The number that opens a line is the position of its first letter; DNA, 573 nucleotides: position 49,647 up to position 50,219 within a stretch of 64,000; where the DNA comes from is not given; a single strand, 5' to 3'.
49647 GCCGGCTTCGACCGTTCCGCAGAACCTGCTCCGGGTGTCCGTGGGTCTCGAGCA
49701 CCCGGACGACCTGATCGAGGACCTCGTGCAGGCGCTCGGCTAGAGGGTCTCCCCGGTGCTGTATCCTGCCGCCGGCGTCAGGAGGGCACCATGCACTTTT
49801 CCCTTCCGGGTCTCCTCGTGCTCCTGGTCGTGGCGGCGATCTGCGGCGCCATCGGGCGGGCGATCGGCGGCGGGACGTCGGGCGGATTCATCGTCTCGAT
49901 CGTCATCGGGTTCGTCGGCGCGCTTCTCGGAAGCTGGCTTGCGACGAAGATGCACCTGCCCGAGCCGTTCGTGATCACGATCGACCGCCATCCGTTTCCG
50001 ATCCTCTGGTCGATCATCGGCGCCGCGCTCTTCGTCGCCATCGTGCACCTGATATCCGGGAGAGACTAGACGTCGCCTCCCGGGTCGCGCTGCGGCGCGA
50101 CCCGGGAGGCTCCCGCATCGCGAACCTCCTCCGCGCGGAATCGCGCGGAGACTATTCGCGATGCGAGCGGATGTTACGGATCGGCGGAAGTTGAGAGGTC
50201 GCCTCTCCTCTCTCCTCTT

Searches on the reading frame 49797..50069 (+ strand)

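Call 61: search_protein_families(library=pfam, proteins=[window:49797-50069:+], max_evalue=0.00001)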
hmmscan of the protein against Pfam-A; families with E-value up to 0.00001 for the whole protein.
window:49797-50069:+ (90 aa): 1 family
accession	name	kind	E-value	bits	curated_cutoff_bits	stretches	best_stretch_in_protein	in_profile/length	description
PF04226.18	Transgly_assoc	-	1.6e-07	31.8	25.3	1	35-88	1-49/49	Transglycosylase associated protein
